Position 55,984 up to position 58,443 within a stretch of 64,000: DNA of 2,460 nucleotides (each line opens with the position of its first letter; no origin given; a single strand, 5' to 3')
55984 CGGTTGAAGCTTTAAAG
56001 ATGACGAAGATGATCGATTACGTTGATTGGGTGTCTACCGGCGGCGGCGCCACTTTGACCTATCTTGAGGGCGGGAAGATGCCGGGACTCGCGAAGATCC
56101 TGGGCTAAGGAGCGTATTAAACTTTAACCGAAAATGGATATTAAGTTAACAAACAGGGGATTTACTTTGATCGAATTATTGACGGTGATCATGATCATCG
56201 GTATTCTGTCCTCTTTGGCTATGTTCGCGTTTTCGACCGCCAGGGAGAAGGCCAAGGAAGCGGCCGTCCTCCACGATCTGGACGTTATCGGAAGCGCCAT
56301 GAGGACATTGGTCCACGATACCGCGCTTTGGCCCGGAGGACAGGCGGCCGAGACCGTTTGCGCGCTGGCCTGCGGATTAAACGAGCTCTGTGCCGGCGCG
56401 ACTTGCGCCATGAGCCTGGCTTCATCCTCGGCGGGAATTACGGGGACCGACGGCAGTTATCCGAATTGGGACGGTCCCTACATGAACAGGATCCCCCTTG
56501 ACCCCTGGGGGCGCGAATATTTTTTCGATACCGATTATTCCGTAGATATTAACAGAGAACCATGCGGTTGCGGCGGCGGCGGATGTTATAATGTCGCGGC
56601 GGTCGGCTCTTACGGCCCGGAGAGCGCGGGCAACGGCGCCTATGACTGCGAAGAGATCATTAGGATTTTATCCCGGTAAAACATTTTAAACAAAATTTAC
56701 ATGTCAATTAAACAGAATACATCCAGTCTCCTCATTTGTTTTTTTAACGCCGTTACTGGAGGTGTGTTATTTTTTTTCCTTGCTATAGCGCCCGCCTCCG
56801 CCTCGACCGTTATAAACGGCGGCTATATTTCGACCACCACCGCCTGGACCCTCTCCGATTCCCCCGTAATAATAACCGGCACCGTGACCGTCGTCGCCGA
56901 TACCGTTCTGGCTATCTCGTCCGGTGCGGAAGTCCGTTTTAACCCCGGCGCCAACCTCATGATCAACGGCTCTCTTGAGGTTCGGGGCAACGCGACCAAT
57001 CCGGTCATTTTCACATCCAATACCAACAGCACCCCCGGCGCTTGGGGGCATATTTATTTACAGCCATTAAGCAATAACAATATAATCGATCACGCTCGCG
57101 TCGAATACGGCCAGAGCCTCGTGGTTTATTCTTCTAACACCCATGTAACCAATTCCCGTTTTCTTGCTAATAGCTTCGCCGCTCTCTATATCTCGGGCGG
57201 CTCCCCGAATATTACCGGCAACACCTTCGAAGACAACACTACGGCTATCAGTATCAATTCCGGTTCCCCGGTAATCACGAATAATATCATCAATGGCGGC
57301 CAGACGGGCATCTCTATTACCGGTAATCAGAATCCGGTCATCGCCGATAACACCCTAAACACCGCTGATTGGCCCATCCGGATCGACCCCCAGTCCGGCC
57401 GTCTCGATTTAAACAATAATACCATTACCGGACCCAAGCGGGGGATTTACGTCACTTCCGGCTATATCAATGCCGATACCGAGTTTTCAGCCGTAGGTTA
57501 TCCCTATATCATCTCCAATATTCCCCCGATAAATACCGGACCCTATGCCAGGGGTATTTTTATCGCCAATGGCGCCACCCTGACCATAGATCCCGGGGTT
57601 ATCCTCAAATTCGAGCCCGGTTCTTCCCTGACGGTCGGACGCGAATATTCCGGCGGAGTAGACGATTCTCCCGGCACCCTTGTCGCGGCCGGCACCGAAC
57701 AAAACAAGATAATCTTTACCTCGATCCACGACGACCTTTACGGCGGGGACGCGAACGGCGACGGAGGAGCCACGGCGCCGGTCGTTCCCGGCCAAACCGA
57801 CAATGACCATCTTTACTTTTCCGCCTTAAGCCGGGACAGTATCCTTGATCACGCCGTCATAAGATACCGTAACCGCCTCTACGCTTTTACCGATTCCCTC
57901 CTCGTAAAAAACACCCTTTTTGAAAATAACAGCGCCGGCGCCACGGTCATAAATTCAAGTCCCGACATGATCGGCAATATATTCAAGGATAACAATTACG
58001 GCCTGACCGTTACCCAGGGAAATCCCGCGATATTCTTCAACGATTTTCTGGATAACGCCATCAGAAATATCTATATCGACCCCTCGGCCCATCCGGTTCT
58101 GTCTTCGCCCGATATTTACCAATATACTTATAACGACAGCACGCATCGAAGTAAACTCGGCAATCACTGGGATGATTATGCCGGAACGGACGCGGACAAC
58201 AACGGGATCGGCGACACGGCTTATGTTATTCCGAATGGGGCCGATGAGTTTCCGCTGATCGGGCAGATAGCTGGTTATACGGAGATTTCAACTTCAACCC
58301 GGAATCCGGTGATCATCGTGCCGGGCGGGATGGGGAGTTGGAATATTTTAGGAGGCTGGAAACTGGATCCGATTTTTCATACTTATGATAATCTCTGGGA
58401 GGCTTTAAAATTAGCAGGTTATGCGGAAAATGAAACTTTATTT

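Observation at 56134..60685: Type IV pilin followed by a 1190-aa beta-helix + lipase surface protein and a small membrane protein, wedged between glycolytic genes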

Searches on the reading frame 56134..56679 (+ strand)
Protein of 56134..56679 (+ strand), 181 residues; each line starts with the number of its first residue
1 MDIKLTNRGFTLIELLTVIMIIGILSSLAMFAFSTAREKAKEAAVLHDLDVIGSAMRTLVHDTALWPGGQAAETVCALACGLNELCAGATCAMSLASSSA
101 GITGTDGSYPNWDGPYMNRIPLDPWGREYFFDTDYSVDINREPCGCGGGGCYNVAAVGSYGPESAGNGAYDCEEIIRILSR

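Call 3: search_protein_families(library=pfam, proteins=[window:56134-56679:+], max_evalue=0.01)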
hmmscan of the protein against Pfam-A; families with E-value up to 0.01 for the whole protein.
window:56134-56679:+ (181 aa): 2 families
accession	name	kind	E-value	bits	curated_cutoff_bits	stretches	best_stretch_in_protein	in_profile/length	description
PF07963.17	N_methyl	-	5.8e-07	29.3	21.2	1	7-29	4-26/27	Prokaryotic N-terminal methylation motif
PF08334.16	T2SSG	-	2.7e-05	24.6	21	1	109-132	53-77/108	Type II secretion system (T2SS), protein G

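Call 4: search_protein_families(library=ncbifam, proteins=[window:56134-56679:+], max_evalue=0.01)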
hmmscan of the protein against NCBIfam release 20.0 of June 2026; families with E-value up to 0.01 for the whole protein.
window:56134-56679:+ (181 aa): 10 families
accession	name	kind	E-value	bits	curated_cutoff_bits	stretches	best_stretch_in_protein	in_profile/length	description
TIGR01710.1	typeII_sec_gspG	equivalog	5.3e-15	55.6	88.85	2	8-70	1-63/134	type II secretion system major pseudopilin GspG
TIGR02532.1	IV_pilin_GFxxxE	domain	1.1e-08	34.5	16.3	1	8-30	2-24/24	prepilin-type N-terminal cleavage/methylation domain-containing protein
TIGR01708.2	typeII_sec_gspH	equivalog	1.2e-08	35.2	80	1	8-41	2-37/169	type II secretion system minor pseudopilin GspH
NF041775.1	typeIV_PilA_Myxo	equivalog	1.3e-06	28.6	400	1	6-44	9-47/214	type IV pilin protein PilA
NF007862.0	PRK10574.1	equivalog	1.1e-05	25.5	138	1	6-45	3-42/145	prepilin peptidase-dependent pilin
NF040982.1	ComGD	equivalog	0.0008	19.8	70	1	7-42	1-36/139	competence type IV pilus minor pilin ComGD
NF007800.0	PRK10506.1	equivalog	0.0011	18.8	158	1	6-41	7-42/163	prepilin peptidase-dependent protein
NF040999.1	pilin_ComGC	equivalog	0.0013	18.9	75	1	8-40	2-34/84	competence type IV pilus major pilin ComGC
NF041013.1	T4P_ComGE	equivalog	0.003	17.6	49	1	7-43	3-39/83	competence type IV pilus minor pilin ComGE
NF041002.1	pilin_ComGF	equivalog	0.0043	17.3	80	1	7-43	1-37/139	competence type IV pilus minor pilin ComGF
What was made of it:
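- Checked: It matches N_methyl PF07963 (E 6e-7), TIGR02532 (E 1e-8) and partially T2SSG/GspG (calls 3, 4).
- The pilin is GspG-like (calls 3, 4).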

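Call 96: search_protein_families(library=padloc, proteins=[window:56134-56679:+], max_evalue=0.01)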
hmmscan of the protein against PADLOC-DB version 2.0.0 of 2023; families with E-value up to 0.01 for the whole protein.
window:56134-56679:+ (181 aa): 0 families

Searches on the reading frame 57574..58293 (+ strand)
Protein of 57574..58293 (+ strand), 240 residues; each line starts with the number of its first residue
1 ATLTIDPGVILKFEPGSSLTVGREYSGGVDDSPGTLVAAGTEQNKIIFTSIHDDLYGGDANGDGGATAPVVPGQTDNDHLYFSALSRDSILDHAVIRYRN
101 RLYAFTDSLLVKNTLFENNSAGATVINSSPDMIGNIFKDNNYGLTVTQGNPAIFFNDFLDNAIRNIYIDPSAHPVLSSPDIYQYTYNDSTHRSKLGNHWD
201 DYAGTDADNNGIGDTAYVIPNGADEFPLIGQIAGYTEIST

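Call 76: find_homologous_proteins(query=window:57574-58293:+, max_evalue=1e-10)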
Query window:57574-58293:+ (240 aa): 3 proteins with E <= 1e-10 among 909 candidates.
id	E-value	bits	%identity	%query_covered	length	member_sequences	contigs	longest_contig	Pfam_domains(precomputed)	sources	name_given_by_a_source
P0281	7.5e-37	145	54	47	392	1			PF28492.1,PF05048.20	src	-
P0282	2.1e-17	81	39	43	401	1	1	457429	PF13229.13,PF28492.1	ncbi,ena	-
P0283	3.1e-12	64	55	29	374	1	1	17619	PF28492.1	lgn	-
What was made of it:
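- On Polymorphic toxin systems (CdiA/Rhs-like): A search for further examples was uninformative (call 76).
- Tried and rejected: A search with the beta-helix block aa 292-531, meant to find other C-termini, returned 3 short proteins and not even the parent (call 76).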
